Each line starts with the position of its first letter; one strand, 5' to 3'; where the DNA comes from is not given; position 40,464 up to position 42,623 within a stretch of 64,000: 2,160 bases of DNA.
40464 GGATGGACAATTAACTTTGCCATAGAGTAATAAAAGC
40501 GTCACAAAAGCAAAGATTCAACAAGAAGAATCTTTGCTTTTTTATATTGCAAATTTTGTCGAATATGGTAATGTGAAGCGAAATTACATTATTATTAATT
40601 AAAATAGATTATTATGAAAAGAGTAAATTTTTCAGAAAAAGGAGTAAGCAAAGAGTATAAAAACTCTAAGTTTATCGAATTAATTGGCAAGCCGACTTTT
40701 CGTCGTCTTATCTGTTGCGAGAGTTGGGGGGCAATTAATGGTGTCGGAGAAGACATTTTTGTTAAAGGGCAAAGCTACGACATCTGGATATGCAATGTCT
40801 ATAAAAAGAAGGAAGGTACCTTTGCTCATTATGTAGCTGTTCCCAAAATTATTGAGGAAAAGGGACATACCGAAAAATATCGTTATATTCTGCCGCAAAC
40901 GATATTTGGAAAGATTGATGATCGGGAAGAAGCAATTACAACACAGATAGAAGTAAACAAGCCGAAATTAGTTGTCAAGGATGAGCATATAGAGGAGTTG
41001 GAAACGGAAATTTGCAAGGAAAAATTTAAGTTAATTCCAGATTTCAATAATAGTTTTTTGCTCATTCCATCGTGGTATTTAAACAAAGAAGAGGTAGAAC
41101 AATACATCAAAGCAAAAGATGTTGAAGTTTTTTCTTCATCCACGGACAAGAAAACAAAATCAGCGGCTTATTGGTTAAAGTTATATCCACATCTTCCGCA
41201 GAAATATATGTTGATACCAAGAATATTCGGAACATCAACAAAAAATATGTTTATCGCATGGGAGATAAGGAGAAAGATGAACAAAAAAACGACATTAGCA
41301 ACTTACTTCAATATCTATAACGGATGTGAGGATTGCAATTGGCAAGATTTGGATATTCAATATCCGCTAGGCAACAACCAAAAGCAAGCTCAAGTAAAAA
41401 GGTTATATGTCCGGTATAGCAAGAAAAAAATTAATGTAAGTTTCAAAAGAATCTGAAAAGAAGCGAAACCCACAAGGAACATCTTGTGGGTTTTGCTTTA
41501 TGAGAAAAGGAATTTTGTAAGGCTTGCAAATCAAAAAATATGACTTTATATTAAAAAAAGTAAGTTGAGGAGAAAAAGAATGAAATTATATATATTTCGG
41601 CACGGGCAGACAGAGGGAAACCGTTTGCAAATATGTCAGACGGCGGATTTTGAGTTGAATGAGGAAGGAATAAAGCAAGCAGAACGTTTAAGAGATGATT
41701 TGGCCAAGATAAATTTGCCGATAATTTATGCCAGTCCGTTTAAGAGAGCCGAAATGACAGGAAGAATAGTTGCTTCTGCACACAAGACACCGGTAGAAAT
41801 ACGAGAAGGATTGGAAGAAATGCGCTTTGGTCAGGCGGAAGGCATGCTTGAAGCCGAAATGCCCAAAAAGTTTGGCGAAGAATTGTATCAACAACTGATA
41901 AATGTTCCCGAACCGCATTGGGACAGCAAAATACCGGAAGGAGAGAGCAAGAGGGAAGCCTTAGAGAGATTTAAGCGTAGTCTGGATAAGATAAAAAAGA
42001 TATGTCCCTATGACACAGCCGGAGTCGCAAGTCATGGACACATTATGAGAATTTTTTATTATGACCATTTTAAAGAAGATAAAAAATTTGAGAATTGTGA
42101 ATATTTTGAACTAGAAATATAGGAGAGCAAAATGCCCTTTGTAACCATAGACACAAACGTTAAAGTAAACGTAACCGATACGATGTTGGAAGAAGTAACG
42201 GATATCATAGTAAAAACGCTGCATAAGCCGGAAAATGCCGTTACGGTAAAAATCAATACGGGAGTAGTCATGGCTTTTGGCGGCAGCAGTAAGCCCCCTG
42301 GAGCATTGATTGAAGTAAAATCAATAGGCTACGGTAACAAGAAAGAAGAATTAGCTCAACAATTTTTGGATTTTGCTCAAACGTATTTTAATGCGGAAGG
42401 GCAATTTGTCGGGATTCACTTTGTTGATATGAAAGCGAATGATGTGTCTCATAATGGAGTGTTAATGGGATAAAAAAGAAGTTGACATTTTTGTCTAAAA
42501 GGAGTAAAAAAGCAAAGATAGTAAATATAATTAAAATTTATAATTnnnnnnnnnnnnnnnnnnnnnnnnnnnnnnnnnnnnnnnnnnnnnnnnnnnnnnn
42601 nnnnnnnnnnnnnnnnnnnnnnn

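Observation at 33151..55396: Dispersed family of self-contained promoter/leader/ORF/terminator cassettes lacking Shine-Dalgarno sites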

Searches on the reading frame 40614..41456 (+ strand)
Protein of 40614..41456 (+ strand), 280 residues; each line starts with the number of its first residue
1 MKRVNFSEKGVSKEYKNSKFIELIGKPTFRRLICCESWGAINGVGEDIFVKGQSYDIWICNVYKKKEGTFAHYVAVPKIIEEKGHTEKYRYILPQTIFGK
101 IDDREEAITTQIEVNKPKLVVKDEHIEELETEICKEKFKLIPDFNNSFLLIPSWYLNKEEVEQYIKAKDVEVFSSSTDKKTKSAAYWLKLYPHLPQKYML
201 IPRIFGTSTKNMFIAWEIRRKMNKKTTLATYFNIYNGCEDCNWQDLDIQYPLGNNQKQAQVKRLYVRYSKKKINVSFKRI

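Call 4: search_protein_families(library=pfam, proteins=[window:40614-41456:+], max_evalue=0.01)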
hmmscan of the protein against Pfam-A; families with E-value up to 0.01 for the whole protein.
window:40614-41456:+ (280 aa): 0 families

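Call 5: search_protein_families(library=ncbifam, proteins=[window:40614-41456:+], max_evalue=0.01)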
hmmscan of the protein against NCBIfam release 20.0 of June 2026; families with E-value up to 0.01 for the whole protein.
window:40614-41456:+ (280 aa): 0 families

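Call 19: search_protein_families(library=phrogs, proteins=[window:40614-41456:+], max_evalue=0.01)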
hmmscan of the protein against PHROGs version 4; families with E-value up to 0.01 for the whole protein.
window:40614-41456:+ (280 aa): 1 family
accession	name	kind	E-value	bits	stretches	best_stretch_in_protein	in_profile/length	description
phrog_35594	-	unknown function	0.00037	21.6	1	109-184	29-102/178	-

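Call 20: search_protein_families(library=padloc, proteins=[window:40614-41456:+], max_evalue=0.01)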
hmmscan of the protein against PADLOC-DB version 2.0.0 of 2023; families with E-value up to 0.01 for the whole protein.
window:40614-41456:+ (280 aa): 0 families

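Call 37: search_protein_families(library=pfam, proteins=[window:40614-41456:+], max_evalue=10)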
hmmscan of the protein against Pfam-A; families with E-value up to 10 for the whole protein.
window:40614-41456:+ (280 aa): 3 families
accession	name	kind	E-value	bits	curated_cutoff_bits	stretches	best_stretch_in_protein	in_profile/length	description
PF16808.10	PKcGMP_CC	-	0.031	14.3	35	1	118-135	2-19/35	Coiled-coil N-terminus of cGMP-dependent protein kinase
PF13512.12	TPR_18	-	0.04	14.5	21.9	1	244-275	34-65/145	Tetratricopeptide repeat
PF17249.8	DUF5318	-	0.12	12.6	31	1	205-262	68-127/131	Family of unknown function (DUF5318)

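Call 38: find_homologous_proteins(query=window:40614-41456:+, max_evalue=0.001)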
Query window:40614-41456:+ (280 aa): 4 proteins with E <= 0.001 among 233 candidates.
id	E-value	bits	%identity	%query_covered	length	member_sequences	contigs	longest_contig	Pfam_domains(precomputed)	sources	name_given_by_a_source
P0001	8.0e-186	634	99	100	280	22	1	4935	-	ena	-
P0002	1.6e-127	443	66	100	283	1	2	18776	-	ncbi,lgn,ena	-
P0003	1.2e-123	430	68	100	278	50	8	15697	-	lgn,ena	-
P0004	4.7e-118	412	65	100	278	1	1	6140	-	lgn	-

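Call 92: predict_structure(alignment_id=A4)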
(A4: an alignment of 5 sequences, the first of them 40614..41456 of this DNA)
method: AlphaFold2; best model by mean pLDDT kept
length: 280 residues; sequences in the alignment: 5
mean_pLDDT: 37.6   pTM: 0.31
mean pLDDT of the five models: 37.6, 36.1, 35.8, 35.4, 34.2
residues with pLDDT >= 90: 0; 70-90: 0; 50-70: 33; < 50: 247
segments of 3 or more residues with pLDDT < 50: 1-47, 51-54, 61-71, 80-86, 96-118, 124-166, 171-280
pLDDT, mean of each block of 10 residues (from residue 1): 29 36 35 37 43 51 42 55 47 49 33 42 45 34 31 38 47 42 38 30 30 38 37 33 29 29 27 26
secondary structure, 60 per line:
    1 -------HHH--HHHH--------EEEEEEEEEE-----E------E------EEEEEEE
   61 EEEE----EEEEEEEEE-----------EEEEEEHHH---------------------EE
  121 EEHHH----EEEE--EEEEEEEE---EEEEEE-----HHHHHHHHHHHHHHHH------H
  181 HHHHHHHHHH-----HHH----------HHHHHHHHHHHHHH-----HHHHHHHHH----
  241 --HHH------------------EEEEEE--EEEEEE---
elements in order: H13-16 E25-34 E54-64 E69-77 E89-94 E119-122 E130-133 E136-143 E147-152 H158-173 H180-190 H209-222 H228-236 E264-269 E272-277

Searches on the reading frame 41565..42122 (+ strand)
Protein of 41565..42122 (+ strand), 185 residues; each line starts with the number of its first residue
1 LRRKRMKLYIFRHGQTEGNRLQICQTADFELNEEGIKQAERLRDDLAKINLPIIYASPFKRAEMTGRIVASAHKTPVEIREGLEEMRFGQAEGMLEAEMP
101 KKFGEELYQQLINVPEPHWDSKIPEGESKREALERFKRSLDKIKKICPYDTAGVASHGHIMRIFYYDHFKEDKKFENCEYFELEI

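Call 21: search_protein_families(library=pfam, proteins=[window:41565-42122:+], max_evalue=0.001)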
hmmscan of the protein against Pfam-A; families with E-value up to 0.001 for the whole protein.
window:41565-42122:+ (185 aa): 1 family
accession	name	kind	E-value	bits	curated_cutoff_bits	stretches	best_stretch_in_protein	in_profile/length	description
PF00300.27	His_Phos_1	-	9.8e-38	130.2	21.7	1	8-170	1-160/194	Histidine phosphatase superfamily (branch 1)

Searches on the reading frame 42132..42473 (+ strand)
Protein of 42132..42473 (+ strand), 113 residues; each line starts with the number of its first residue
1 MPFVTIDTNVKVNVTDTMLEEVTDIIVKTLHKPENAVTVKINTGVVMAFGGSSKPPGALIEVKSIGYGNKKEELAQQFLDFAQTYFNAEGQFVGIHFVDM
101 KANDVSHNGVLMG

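Call 21: search_protein_families(library=pfam, proteins=[window:42132-42473:+], max_evalue=0.001)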
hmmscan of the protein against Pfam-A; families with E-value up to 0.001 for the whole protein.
window:42132-42473:+ (113 aa): 1 family
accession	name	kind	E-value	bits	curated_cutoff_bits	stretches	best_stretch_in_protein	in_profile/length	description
PF01187.23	MIF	-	1.2e-18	67.9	22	1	2-112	1-113/114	Macrophage migration inhibitory factor (MIF)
